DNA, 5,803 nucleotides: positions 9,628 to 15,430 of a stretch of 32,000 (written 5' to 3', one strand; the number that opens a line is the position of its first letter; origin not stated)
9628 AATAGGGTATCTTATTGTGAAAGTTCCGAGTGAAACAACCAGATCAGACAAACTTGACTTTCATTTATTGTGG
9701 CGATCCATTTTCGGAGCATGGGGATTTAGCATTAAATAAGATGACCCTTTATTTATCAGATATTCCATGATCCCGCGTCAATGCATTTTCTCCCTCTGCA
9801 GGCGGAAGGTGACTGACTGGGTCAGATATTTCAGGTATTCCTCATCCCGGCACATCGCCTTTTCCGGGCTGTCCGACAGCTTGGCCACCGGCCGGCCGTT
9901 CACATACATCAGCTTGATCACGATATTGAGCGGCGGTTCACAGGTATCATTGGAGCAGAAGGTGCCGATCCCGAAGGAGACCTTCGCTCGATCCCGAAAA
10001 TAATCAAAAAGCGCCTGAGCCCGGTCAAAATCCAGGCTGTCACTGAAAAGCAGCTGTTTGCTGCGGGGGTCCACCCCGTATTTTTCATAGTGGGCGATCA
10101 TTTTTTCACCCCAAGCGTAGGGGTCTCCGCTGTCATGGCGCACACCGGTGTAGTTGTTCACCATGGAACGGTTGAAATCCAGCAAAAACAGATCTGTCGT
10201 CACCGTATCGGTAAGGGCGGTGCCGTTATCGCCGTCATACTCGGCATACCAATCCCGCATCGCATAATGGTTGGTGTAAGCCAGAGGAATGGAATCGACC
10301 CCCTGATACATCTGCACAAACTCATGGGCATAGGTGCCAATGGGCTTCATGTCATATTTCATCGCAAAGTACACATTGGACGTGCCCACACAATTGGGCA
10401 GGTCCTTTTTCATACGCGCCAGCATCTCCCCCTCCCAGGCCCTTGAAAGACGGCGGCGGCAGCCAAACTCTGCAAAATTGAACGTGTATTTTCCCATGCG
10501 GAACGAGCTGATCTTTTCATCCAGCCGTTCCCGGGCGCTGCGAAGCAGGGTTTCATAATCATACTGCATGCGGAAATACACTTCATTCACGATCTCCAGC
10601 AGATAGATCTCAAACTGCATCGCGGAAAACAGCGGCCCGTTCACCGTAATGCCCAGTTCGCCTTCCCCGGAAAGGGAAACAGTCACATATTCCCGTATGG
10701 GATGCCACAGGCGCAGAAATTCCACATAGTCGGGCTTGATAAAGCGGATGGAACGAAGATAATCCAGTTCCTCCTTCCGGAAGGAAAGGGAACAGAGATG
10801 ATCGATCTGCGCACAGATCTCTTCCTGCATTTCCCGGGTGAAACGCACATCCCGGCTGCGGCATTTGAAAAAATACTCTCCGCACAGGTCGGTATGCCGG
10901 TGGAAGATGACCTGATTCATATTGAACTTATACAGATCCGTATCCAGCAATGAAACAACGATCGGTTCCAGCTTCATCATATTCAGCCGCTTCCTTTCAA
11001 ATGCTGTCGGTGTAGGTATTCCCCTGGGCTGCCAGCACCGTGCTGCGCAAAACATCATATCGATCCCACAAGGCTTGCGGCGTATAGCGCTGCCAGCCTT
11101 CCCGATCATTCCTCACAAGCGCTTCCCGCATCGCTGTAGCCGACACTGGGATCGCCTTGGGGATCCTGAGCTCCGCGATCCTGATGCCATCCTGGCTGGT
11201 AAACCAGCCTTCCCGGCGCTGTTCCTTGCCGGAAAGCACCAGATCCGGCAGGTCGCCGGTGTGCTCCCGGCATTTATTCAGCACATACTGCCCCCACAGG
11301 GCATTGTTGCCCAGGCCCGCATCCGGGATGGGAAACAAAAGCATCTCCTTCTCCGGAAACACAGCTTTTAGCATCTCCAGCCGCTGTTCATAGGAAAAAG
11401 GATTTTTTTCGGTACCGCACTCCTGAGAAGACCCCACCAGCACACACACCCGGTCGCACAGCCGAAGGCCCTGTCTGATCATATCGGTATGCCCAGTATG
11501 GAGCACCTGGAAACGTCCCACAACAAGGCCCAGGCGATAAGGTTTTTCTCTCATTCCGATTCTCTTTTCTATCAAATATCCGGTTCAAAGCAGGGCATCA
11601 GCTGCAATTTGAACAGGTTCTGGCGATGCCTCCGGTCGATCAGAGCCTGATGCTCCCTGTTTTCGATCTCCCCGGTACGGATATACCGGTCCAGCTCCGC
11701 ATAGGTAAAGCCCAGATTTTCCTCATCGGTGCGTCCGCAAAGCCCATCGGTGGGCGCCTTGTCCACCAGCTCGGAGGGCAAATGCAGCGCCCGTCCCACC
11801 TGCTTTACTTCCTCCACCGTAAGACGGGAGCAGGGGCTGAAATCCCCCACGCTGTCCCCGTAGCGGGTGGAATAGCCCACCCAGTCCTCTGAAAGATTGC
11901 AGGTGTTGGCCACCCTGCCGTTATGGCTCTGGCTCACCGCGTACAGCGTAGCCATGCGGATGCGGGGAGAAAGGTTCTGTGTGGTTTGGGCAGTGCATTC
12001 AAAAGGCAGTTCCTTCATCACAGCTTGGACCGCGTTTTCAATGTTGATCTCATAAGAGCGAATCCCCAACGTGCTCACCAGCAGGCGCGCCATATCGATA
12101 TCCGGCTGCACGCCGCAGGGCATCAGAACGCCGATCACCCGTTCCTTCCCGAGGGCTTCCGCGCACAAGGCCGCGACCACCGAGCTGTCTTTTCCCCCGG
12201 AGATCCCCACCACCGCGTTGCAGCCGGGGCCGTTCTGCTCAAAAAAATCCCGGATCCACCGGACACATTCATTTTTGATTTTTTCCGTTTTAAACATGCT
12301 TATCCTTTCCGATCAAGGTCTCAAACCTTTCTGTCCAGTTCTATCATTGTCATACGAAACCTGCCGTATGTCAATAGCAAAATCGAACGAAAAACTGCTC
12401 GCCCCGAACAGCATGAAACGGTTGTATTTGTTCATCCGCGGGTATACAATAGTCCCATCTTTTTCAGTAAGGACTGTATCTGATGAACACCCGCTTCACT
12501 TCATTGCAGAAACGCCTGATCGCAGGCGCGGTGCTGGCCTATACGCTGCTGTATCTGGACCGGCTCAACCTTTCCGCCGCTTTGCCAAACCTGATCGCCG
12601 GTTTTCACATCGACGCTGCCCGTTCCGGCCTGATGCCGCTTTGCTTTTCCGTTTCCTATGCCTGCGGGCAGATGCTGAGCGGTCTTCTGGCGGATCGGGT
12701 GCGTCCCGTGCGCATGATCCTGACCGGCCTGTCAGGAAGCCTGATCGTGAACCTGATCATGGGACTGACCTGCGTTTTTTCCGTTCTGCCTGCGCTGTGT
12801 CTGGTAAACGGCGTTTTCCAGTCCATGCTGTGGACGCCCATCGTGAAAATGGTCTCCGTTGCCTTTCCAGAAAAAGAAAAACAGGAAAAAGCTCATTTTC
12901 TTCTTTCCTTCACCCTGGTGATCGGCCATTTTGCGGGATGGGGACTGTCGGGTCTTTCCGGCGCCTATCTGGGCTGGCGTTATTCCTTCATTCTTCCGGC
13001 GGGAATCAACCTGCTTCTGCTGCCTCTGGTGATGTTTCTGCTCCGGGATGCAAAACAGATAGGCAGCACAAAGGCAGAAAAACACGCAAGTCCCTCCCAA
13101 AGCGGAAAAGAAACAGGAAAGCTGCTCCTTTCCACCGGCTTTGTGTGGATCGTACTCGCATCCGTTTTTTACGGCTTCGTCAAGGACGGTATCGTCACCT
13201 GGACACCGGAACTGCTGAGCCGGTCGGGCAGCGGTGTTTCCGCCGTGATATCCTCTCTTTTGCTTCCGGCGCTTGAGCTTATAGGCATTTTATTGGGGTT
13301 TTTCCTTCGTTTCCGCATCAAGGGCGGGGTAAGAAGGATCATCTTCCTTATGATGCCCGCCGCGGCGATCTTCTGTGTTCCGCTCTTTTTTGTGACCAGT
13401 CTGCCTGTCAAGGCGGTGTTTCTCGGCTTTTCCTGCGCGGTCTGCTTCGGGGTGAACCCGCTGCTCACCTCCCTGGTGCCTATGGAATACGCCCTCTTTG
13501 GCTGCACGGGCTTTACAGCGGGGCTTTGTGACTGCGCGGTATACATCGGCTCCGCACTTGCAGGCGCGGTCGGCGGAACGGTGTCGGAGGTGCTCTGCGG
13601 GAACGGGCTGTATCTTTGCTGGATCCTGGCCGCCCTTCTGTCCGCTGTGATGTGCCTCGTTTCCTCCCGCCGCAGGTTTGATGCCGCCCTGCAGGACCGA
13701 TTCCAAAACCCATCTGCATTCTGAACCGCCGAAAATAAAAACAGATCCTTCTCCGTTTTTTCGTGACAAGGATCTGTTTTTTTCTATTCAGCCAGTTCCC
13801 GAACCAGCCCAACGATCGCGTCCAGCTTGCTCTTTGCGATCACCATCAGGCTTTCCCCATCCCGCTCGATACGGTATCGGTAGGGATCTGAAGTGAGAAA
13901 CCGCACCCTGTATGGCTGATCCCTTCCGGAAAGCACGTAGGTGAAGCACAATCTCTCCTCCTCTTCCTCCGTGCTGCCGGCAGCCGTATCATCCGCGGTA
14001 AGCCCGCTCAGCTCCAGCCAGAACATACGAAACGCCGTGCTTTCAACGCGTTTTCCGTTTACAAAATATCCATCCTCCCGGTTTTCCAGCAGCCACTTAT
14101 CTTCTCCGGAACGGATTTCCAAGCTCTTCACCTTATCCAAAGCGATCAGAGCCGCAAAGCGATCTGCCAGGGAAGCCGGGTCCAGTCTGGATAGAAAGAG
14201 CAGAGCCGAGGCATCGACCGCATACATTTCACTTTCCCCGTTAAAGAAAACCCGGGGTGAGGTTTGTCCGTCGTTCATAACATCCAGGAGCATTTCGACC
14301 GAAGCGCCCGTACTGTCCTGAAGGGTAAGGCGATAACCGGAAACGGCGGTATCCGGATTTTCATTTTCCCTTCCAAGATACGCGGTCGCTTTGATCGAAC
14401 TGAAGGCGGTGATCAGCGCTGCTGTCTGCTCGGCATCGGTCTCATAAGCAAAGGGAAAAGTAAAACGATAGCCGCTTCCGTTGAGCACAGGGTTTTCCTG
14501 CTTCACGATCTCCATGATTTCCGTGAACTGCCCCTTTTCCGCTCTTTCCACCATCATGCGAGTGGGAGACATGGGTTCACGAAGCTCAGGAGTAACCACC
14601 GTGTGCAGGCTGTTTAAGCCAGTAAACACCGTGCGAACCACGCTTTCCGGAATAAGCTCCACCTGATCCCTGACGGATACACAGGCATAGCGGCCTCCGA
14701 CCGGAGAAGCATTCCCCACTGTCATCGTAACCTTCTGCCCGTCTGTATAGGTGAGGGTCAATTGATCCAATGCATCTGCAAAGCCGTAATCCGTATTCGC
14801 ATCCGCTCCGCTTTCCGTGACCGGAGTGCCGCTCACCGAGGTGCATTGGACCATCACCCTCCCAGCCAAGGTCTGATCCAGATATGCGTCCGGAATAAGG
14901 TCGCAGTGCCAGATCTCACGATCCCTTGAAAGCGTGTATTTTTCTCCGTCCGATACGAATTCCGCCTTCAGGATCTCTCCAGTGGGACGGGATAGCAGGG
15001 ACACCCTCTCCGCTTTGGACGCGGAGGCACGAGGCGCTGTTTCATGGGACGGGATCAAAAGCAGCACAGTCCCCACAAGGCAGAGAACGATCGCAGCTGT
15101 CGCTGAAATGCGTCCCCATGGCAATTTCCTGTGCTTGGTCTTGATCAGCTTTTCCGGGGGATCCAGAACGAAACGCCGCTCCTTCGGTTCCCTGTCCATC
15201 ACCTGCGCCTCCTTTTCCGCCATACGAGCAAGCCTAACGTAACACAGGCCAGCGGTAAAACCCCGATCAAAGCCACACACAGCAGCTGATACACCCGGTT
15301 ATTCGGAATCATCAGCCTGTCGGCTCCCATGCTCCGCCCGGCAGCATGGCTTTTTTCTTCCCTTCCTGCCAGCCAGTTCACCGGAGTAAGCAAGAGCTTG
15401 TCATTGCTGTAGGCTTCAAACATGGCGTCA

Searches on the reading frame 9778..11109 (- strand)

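Call 46: search_protein_families(library=pfam, proteins=[window:9778-11109:-], max_evalue=0.000001)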
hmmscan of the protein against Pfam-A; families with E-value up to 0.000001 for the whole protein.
window:9778-11109:- (443 aa): 2 families
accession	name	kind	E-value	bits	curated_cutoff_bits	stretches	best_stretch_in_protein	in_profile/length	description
PF04095.22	NAPRTase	-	4.8e-64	216.8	20.8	1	210-431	1-233/239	Nicotinate phosphoribosyltransferase (NAPRTase) family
PF17767.7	NAPRTase_N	-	2.5e-28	99.3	32.6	1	55-175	1-125/125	Nicotinate phosphoribosyltransferase (NAPRTase) N-terminal domain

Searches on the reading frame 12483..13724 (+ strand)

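Call 46: search_protein_families(library=pfam, proteins=[window:12483-13724:+], max_evalue=0.000001)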
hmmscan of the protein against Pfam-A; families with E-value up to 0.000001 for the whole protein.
window:12483-13724:+ (413 aa): 1 family
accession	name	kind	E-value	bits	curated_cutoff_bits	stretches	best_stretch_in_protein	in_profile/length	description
PF07690.21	MFS_1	-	3.5e-32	112.1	33.4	1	17-360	2-346/347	Major Facilitator Superfamily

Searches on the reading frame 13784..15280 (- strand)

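Call 46: search_protein_families(library=pfam, proteins=[window:13784-15280:-], max_evalue=0.000001)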
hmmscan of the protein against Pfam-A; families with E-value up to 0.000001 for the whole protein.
window:13784-15280:- (498 aa): 1 family
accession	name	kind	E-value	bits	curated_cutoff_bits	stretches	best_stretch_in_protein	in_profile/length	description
PF14238.11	DUF4340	-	2.1e-10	41.5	25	0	135-217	12-94/183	Domain of unknown function (DUF4340)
